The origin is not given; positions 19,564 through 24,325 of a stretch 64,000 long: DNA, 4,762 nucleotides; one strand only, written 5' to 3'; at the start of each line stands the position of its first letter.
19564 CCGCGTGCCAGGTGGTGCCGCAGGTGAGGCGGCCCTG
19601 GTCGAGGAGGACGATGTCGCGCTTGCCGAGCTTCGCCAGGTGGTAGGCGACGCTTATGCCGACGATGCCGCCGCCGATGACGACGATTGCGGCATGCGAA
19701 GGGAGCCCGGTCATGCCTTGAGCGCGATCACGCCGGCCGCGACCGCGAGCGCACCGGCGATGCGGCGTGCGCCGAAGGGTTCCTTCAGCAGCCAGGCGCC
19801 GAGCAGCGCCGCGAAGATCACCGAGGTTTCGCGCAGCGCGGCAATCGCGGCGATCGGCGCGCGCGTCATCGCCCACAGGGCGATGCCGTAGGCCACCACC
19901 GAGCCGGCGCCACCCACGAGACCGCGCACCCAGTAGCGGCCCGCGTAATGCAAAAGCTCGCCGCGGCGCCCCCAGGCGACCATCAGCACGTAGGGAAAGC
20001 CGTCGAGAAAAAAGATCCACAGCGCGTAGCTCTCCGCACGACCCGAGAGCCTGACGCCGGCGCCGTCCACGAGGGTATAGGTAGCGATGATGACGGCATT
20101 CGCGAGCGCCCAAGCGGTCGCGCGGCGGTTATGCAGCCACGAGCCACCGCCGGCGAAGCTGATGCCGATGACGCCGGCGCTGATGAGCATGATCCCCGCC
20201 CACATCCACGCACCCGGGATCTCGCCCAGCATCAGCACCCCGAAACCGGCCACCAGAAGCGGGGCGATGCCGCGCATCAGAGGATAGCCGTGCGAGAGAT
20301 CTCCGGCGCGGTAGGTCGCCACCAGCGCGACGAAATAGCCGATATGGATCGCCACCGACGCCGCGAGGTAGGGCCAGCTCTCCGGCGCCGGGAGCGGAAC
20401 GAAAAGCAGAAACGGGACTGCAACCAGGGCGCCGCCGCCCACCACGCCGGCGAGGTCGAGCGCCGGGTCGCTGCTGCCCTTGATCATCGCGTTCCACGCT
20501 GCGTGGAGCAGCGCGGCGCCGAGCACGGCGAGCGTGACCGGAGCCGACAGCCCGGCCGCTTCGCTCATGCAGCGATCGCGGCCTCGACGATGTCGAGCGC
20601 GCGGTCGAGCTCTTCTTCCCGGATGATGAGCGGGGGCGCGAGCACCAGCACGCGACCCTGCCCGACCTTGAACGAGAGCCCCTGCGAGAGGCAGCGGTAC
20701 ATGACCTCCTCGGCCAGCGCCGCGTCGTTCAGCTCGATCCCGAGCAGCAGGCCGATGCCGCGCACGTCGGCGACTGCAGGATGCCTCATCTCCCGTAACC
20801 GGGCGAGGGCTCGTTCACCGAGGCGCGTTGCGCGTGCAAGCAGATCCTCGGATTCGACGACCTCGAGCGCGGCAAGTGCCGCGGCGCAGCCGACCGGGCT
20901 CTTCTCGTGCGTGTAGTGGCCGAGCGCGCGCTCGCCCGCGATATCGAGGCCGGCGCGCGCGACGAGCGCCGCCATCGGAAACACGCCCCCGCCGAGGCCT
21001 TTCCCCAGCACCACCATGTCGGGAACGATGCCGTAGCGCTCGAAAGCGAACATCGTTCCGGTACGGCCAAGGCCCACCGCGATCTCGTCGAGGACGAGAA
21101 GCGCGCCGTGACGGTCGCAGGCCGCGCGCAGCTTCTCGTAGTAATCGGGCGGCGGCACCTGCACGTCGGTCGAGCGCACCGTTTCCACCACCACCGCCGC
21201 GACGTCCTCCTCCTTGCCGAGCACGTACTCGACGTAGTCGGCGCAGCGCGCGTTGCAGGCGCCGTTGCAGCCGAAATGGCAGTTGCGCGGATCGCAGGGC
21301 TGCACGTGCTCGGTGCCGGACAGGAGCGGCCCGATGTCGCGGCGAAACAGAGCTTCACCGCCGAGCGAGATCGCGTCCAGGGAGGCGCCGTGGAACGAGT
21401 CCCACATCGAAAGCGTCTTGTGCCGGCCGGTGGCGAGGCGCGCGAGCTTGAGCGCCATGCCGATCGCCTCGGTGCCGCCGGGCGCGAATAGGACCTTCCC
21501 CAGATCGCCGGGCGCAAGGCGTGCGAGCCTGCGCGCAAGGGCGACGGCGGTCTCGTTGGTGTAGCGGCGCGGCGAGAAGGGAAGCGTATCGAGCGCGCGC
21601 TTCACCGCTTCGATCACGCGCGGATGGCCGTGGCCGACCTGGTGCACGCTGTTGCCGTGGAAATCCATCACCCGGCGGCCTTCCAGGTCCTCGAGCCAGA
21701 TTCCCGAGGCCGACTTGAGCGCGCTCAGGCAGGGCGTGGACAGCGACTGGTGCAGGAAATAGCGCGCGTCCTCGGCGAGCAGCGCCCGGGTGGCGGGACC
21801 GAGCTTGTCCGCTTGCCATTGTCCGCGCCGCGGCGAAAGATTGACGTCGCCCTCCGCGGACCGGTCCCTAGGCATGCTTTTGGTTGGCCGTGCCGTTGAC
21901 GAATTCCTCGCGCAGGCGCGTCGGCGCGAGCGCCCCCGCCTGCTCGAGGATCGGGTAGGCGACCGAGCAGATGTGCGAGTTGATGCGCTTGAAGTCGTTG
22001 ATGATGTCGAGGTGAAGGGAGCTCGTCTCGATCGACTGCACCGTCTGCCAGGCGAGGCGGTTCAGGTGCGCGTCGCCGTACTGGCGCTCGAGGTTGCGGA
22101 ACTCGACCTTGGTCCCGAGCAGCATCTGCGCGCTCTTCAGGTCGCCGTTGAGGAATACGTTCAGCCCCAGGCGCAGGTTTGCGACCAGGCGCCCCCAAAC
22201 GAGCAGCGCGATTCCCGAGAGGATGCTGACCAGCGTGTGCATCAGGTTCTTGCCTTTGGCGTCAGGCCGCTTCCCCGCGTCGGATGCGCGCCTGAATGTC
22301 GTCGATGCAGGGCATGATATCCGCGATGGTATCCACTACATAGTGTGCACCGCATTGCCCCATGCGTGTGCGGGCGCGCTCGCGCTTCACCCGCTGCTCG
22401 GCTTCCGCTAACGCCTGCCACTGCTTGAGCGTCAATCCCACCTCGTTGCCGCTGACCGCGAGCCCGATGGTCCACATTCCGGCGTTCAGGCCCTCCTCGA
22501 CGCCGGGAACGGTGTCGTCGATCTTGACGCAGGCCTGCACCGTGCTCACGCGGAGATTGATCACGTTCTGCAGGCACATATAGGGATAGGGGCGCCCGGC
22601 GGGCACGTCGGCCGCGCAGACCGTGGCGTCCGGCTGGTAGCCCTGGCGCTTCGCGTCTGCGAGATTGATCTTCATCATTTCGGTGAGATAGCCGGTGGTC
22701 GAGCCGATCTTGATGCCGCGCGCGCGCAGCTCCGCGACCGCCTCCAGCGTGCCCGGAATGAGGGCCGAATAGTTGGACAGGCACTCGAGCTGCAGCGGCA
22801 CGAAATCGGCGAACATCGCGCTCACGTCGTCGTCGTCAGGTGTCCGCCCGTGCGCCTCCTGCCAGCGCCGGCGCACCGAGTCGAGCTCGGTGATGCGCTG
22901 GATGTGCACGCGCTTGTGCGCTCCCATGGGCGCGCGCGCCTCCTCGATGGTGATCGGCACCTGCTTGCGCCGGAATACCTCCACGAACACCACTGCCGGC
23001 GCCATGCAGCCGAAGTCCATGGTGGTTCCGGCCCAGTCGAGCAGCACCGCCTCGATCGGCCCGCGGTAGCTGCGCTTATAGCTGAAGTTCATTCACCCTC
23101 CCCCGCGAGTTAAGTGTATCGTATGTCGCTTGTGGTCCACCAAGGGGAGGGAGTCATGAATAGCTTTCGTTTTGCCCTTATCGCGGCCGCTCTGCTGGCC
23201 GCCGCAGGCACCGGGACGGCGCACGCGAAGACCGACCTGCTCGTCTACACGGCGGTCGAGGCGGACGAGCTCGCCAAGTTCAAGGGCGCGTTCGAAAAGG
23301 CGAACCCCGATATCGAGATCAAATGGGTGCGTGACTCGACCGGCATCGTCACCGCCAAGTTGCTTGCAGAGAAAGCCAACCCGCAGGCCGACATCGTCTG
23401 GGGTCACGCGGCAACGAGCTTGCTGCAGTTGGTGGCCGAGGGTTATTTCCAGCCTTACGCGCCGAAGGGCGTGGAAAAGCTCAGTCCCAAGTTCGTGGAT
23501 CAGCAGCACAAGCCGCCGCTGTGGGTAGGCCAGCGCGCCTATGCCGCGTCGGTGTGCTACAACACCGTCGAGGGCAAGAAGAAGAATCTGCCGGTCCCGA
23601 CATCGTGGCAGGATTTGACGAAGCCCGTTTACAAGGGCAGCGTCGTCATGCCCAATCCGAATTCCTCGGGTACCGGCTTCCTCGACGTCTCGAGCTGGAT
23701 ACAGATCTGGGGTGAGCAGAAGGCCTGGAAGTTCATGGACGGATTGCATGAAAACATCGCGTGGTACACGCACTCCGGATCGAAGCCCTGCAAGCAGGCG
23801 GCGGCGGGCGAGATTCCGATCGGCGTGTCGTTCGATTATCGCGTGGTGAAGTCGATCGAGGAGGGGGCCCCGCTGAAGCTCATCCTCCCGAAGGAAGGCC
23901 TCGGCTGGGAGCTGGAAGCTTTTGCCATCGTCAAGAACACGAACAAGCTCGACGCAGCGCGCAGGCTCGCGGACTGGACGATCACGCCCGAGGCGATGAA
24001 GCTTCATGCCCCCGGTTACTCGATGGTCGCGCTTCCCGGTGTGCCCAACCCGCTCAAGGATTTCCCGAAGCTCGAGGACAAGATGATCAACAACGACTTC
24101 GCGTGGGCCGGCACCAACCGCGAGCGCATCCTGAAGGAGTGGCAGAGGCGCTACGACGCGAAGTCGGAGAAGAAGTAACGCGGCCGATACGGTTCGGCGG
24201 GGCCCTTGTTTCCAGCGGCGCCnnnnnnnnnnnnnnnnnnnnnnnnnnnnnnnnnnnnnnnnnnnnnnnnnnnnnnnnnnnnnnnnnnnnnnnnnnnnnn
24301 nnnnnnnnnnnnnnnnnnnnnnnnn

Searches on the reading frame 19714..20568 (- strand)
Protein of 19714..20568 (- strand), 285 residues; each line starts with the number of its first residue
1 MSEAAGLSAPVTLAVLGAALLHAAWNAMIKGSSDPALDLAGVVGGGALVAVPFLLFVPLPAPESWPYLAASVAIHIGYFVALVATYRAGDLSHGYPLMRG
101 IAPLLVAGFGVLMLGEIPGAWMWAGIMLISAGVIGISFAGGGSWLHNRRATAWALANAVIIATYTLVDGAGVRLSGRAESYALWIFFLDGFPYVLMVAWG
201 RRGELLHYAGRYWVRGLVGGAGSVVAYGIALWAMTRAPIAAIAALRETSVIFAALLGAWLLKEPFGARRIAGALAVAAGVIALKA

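Call 5: search_protein_families(library=pfam, proteins=[window:19714-20568:-])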
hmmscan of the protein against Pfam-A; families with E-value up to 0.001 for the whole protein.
window:19714-20568:- (285 aa): 1 family
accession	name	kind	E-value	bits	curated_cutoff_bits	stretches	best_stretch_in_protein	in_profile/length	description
PF00892.27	EamA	-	1.3e-15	58.3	28.2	2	152-282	5-132/135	EamA-like transporter family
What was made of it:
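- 19711..20568 (-): EamA/DMT-family permease (285 aa). Invariant upstream partner of the fusion in Betaproteobacterial loci. Substrate and direction unknown. PF00892 (call 5).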

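Call 6: search_protein_families(library=ncbifam, proteins=[window:19714-20568:-])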
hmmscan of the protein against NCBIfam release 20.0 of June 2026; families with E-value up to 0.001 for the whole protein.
window:19714-20568:- (285 aa): 1 family
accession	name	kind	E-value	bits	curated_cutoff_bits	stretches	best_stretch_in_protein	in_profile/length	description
TIGR03340.1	phn_DUF6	hypoth_equivalog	1.4e-49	169.3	288.15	1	15-282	6-280/281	phosphonate utilization associated putative membrane protein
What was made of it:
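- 19711..20568 (-): Best NCBIfam hit is TIGR03340 'phosphonate utilization associated putative membrane protein', 169 bits, below its cut-off of 288 (call 6).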

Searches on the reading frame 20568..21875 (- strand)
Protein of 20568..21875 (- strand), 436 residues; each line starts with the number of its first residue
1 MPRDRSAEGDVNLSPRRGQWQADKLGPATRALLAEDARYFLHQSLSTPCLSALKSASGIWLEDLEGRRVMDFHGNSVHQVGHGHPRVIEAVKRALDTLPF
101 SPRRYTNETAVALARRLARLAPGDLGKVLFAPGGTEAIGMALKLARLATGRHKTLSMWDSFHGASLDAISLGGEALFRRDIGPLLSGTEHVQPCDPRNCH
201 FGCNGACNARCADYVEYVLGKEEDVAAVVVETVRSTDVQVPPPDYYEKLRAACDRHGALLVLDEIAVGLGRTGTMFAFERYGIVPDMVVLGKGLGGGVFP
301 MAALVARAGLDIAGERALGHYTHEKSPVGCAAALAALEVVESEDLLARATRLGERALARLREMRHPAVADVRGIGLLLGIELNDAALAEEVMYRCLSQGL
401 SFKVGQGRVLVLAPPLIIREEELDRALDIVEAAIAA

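Call 5: search_protein_families(library=pfam, proteins=[window:20568-21875:-])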
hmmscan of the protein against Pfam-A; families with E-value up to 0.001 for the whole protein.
window:20568-21875:- (436 aa): 1 family
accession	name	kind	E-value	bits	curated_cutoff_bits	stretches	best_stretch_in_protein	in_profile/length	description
PF00202.27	Aminotran_3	-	1.1e-83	281.7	30.5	1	48-434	8-403/403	Aminotransferase class-III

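Call 6: search_protein_families(library=ncbifam, proteins=[window:20568-21875:-])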
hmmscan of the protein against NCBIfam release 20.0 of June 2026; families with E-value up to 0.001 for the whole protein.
window:20568-21875:- (436 aa): 71 families (the best 25 are shown)
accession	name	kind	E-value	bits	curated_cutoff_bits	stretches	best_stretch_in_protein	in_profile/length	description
NF049939.1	HyAminethphonNHLyPbfA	equivalog_domain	6.7e-198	657.6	525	1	8-435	2-440/442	(R)-1-hydroxy-2-aminoethylphosphonate ammonia-lyase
NF004755.0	PRK06082.1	equivalog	4e-194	645.3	467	1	5-435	10-450/459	aspartate aminotransferase family protein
NF004426.0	PRK05769.1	equivalog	3.1e-86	289.9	552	1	21-435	9-438/441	acetyl ornithine aminotransferase family protein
NF005993.0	PRK08117.1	subfamily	1e-84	284.6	574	1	38-435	13-428/433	aspartate aminotransferase family protein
NF006228.0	PRK08360.1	equivalog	2.2e-83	280.4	608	1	54-435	28-425/443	aspartate aminotransferase family protein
NF002874.0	PRK03244.1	equivalog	4.5e-81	272.7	457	1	43-434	20-392/399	acetylornithine transaminase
NF004718.0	PRK06062.1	subfamily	1.4e-72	244.7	472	1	51-435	40-447/454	hypothetical protein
TIGR00707.1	argD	subfamily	8.4e-72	242.1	410.05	1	52-434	12-380/381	acetylornithine/succinylornithine family transaminase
NF006368.0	PRK08593.1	equivalog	2e-70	237.6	570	1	31-435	8-430/448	aspartate aminotransferase family protein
NF005685.0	PRK07483.1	equivalog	7.4e-70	236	485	1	50-434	13-435/444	aspartate aminotransferase family protein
NF008570.0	PRK11522.1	equivalog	5.3e-69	233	612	1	60-435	80-455/464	putrescine aminotransferase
NF045634.1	LeuMetRace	equivalog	5.4e-68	229.7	800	1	59-435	35-425/432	leucine/methionine racemase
NF005102.0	PRK06541.1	equivalog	9.8e-68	228.7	574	1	49-431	34-450/460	aspartate aminotransferase family protein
TIGR00508.1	bioA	equivalog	6.2e-67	226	405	1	52-434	16-418/419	adenosylmethionine--8-amino-7-oxononanoate transaminase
NF005812.0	PRK07678.1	subfamily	5.3e-65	219.8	488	1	29-434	7-447/451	aminotransferase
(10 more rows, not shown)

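Call 49: search_dna_similar(query=window:20568-21875:-, collection=plasmids, mode=protein, max_rows=60, max_evalue=1e-100, rows=spread)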
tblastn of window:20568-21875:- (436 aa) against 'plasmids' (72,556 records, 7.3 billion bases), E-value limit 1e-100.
Records with a match: 18; places in all: 18; records where one place covers at least 80% of the query: 18.
Best place of each record, by identity: <60% 18.
By first word of the organism name: Vibrio 9; Azospirillum 3; Ruegeria 2; Leisingera 1; Shinella 1; Sinorhizobium 1; Ensifer 1.
By predicted mobility (MOB-suite, as given by PLSDB): non-mobilizable 16; conjugative 1; mobilizable 1.
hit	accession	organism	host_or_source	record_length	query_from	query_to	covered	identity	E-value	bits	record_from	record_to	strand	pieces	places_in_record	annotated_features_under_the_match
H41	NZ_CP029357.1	Azospirillum thermophilum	cell culture,hot spring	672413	4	430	98%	55.5%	8e-115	377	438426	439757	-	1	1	aspartate aminotransferase family protein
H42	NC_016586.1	Azospirillum lipoferum 4B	-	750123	2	436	100%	54.4%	3e-112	369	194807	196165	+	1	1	aspartate aminotransferase family protein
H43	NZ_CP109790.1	Leisingera thetidis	-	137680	8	434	98%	55.3%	1e-120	394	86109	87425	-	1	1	aspartate aminotransferase family protein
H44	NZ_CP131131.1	Shinella zoogloeoides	isolate,Activated charcoal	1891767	8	436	98%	54.8%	1e-115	379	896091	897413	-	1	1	none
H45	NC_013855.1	Azospirillum sp. B510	-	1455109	1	430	99%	54.6%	3e-110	363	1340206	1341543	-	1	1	record has no annotation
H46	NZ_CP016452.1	Sinorhizobium sp. RAC02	Microbial isolate,Algal phycosphere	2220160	8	436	98%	54.5%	1e-115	379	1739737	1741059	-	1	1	none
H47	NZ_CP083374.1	Ensifer canadensis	Melilotus albus,Cell Culture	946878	8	436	98%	54.3%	1e-114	376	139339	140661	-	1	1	aspartate aminotransferase family protein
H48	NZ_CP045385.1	Ruegeria sp. THAF33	pure culture,Surface of a polyethylene ...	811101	1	436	100%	52.6%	7e-119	388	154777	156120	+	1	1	aspartate aminotransferase family protein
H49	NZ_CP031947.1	Ruegeria sp. AD91A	-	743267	1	436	100%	52.6%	8e-119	388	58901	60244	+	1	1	aspartate aminotransferase family protein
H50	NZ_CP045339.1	Vibrio sp. THAF190c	pure culture,Surface of a polyethylene ...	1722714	7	434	98%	51.5%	8e-119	388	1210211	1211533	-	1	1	none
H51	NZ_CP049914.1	Vibrio sp. HDW18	Anodonta arcaeformis,single bacterial ...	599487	2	436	100%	50.6%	7e-118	385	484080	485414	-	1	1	aspartate aminotransferase family protein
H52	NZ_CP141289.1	Vibrio parahaemolyticus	Anadara tuberculosa,whole organism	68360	2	435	100%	50.2%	2e-120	393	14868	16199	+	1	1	aspartate aminotransferase family protein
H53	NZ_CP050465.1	Vibrio campbellii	single cell,seawater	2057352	2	435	100%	49.8%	4e-119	389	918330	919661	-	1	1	none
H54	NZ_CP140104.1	Vibrio alfacsensis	Scophthalmus maximus,intestinal tract ...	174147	2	434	99%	49.7%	2e-119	390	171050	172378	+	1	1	aspartate aminotransferase family protein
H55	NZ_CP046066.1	Vibrio sp. THAF191d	pure culture,Surface of a polyethylene ...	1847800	7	435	98%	50.1%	1e-116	382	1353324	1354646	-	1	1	none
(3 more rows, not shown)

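Call 50: get_annotated_region(hit=H45, flank=9000)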
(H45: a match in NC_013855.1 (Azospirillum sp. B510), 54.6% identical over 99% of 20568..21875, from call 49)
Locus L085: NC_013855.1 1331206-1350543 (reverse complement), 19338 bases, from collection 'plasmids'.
description: Azospirillum sp. B510 plasmid pAB510a, complete sequence
organism: Azospirillum sp. B510 (NCBI taxid 137722)
taxonomy: Bacteria; Pseudomonadota; Alphaproteobacteria; Rhodospirillales; Azospirillaceae; Azospirillum; Azospirillum sp. B510
host: -; source: -; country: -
typing (MOB-suite, as given by PLSDB): mobilizable; relaxase MOBQ
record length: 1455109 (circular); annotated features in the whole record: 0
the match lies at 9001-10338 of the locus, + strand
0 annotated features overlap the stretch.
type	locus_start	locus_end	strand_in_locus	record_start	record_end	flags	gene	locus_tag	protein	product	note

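Call 51: get_annotated_region(hit=H42, flank=9000)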
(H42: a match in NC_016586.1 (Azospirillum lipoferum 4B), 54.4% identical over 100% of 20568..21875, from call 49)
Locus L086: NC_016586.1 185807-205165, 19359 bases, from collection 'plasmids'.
description: Azospirillum lipoferum 4B plasmid AZO_p2, complete sequence
organism: Azospirillum lipoferum 4B (NCBI taxid 862719)
taxonomy: Bacteria; Pseudomonadota; Alphaproteobacteria; Rhodospirillales; Azospirillaceae; Azospirillum; Azospirillum lipoferum; Azospirillum lipoferum 4B
host: -; source: -; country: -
typing (MOB-suite, as given by PLSDB): conjugative; replicon rep_cluster_67; relaxase MOBP; mating-pair formation MPF_T
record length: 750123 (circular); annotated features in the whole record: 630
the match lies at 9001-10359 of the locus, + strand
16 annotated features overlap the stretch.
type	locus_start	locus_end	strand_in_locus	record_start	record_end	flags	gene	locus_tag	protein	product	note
CDS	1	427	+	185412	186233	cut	-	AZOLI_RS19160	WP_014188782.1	amidohydrolase family protein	-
CDS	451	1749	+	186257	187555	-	-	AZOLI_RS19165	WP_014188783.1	SLC13 family permease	GO:0055085 - transmembrane transport [Evidence IEA]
CDS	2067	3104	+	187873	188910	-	-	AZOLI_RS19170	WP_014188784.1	putative 2-aminoethylphosphonate ABC transporter substrate-binding protein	GO:0033223 - 2-aminoethylphosphonate transport [Evidence IEA]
CDS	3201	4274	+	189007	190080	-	-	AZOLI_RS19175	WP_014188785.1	putative 2-aminoethylphosphonate ABC transporter ATP-binding protein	GO:0033223 - 2-aminoethylphosphonate transport [Evidence IEA]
CDS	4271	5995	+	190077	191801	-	-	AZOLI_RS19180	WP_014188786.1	putative 2-aminoethylphosphonate ABC transporter permease subunit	GO:0033223 - 2-aminoethylphosphonate transport [Evidence IEA]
CDS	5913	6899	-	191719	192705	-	-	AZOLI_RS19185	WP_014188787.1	LysR substrate-binding domain-containing protein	-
CDS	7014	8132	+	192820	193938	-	-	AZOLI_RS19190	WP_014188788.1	2-aminoethylphosphonate--pyruvate transaminase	GO:0019700 - organic phosphonate catabolic process [Evidence IEA]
CDS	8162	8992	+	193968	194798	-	phnX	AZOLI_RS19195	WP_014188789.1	phosphonoacetaldehyde hydrolase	GO:0019635 - 2-aminoethylphosphonate catabolic process [Evidence IEA]; GO:0019700 - organic phosphonate catabolic ...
CDS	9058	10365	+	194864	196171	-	-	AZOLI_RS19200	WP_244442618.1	aspartate aminotransferase family protein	-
CDS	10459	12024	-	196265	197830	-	-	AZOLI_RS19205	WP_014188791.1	methyl-accepting chemotaxis protein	-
CDS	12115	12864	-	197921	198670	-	-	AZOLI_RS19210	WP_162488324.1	transporter substrate-binding domain-containing protein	-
CDS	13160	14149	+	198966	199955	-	-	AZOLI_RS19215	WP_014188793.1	BMP family ABC transporter substrate-binding protein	-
CDS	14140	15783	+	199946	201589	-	-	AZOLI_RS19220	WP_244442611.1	ATP-binding protein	-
CDS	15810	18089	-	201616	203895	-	-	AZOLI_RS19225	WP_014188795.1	EAL domain-containing protein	-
CDS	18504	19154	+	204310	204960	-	-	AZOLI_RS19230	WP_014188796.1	DedA family protein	GO:0055085 - transmembrane transport [Evidence IEA]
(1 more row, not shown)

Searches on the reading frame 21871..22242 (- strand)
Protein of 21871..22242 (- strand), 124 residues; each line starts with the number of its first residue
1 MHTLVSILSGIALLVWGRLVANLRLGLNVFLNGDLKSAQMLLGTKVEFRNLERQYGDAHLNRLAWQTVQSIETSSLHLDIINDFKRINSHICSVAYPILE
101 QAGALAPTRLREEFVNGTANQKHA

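Call 5: search_protein_families(library=pfam, proteins=[window:21871-22242:-])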
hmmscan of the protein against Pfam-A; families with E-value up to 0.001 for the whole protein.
window:21871-22242:- (124 aa): 1 family
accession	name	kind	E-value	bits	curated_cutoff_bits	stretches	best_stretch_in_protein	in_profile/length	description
PF01895.24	PhoU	-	1.7e-05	25.5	23.5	1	22-95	11-86/89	PhoU domain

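Call 6: search_protein_families(library=ncbifam, proteins=[window:21871-22242:-])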
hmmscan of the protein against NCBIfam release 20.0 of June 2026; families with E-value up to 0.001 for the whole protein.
window:21871-22242:- (124 aa): 1 family
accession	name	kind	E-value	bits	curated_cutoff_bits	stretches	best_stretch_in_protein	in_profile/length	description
TIGR01013.1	2a58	subfamily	3.3e-10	39.5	306.15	1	19-88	387-456/456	sodium-dependent inorganic phosphate transporter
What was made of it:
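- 21868..22242 (-): 124-codon remnant of a Na/Pi cotransporter gene: an in-frame deletion of about codons 18-450. It keeps the start and the PhoU-like tail and overlaps the pbfA start by 8 nt. PhoU domain and TIGR01013 C-terminus hits (calls 5, 6).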

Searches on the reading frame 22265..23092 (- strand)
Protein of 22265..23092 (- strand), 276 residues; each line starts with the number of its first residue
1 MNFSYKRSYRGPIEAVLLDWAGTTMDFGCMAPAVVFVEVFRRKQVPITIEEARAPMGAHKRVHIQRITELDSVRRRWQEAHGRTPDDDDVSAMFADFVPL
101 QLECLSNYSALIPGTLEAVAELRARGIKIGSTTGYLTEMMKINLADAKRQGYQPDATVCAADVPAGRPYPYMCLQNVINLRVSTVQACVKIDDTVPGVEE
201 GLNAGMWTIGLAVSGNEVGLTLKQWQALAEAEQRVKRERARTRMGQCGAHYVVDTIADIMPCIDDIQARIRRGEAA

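Call 5: search_protein_families(library=pfam, proteins=[window:22265-23092:-])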
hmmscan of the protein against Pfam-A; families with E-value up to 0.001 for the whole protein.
window:22265-23092:- (276 aa): 2 families
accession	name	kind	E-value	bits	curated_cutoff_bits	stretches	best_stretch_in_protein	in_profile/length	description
PF00702.32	Hydrolase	-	3.1e-12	47.7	26.4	1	13-205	1-191/191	haloacid dehalogenase-like hydrolase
PF13419.12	HAD_2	-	2.4e-05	25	23.8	1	75-210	60-177/178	Haloacid dehalogenase-like hydrolase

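Call 6: search_protein_families(library=ncbifam, proteins=[window:22265-23092:-])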
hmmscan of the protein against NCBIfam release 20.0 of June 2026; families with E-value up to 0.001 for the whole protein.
window:22265-23092:- (276 aa): 11 families
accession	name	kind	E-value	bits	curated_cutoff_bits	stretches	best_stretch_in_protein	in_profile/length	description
TIGR01422.2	phosphonatase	equivalog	3e-104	347.7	220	1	13-263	1-251/251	phosphonoacetaldehyde hydrolase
NF053741.1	noncata_PA2803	equivalog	1.3e-26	93.8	240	1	16-274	3-189/191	HAD superfamily inactivated hydrolase PcrP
TIGR03351.1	PhnX-like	hypoth_equivalog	1.1e-24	87.6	218.9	1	13-218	1-196/220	phosphonatase-like hydrolase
TIGR01509.1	HAD-SF-IA-v3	subfamily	8.4e-11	42.3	29.4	1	148-210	92-153/154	HAD-IA family hydrolase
NF008087.0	PRK10826.1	equivalog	2.9e-08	33.6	191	1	13-209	7-189/222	hexitol phosphatase HxpB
NF053653.1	InDiPhoBT2121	equivalog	2.1e-07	30.8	245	1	71-212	49-187/216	inorganic diphosphatase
TIGR02009.1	PGMB-YQAB-SF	subfamily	2.9e-06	27.6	153.35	1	61-209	39-184/186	beta-phosphoglucomutase family hydrolase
TIGR01990.1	bPGM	equivalog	2.1e-05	24.6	189.4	1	109-211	88-186/187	beta-phosphoglucomutase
NF007854.0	PRK10563.1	equivalog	5.3e-05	23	211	1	13-206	4-180/221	6-phosphogluconate phosphatase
NF008610.0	PRK11587.1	equivalog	0.00012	21.5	282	1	112-213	85-183/219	sugar phosphatase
TIGR02253.1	CTE7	subfamily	0.00028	20.7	169.75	1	58-215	50-198/221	TIGR02253 family HAD-type hydrolase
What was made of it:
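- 22262..23092 (-): PhnX, phosphonoacetaldehyde hydrolase (276 aa). TIGR01422 at 347.7 bits, cut-off 220 (call 6).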

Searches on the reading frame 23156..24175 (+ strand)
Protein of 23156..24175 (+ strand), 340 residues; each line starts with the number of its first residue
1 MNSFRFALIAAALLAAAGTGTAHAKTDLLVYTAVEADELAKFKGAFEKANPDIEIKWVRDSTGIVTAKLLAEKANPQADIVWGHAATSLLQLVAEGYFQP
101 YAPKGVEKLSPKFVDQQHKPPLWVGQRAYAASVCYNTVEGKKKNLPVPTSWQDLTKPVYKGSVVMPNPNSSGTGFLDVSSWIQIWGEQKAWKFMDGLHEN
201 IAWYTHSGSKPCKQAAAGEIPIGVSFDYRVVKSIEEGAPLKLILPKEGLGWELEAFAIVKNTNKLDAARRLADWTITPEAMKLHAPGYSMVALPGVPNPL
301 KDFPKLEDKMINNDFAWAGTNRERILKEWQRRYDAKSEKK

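Call 5: search_protein_families(library=pfam, proteins=[window:23156-24175:+])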
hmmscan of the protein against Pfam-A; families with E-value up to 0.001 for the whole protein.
window:23156-24175:+ (340 aa): 4 families
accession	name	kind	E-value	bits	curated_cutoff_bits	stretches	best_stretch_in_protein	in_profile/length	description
PF13343.11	SBP_bac_6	-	1.3e-25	90.7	24.6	1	76-301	2-224/245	Bacterial extracellular solute-binding protein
PF13416.11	SBP_bac_8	-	2.2e-19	70.8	27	1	45-285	5-253/279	Bacterial extracellular solute-binding protein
PF01547.30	SBP_bac_1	-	6e-14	53.2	26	1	40-282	11-307/307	Bacterial extracellular solute-binding protein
PF13531.11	SBP_bac_11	-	5.9e-11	43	25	1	30-281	3-218/227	Bacterial extracellular solute-binding protein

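Call 6: search_protein_families(library=ncbifam, proteins=[window:23156-24175:+])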
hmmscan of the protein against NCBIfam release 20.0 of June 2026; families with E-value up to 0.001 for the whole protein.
window:23156-24175:+ (340 aa): 6 families
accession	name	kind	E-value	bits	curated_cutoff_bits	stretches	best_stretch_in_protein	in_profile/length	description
TIGR03261.1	phnS2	equivalog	1e-147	491.6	392.75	1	8-338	6-334/334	putative 2-aminoethylphosphonate ABC transporter substrate-binding protein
NF011620.1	PRK15046.1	equivalog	4.9e-16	58.4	310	1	8-223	7-214/334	2-aminoethylphosphonate ABC transporter substrate-binding protein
TIGR01254.1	sfuA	subfamily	1.9e-14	53.6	93.4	1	33-306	14-280/306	thiamine ABC transporter substrate-binding protein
TIGR03227.1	PhnS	equivalog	1.4e-13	50.5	395.3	1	5-277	14-285/360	2-aminoethylphosphonate ABC transporter substrate-binding protein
NF007048.0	PRK09501.1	equivalog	1.6e-06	27.2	582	1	148-318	148-315/348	spermidine/putrescine ABC transporter substrate-binding protein PotD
TIGR00971.1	3a0106s03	subfamily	0.00048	19.5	155.5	1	126-322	98-303/315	sulfate ABC transporter substrate-binding protein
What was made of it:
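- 23156..24178 (+): PhnS2 (AepS), AEP ABC-transporter substrate-binding protein. TIGR03261 at 491.6 bits, cut-off 392.75 (call 6).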
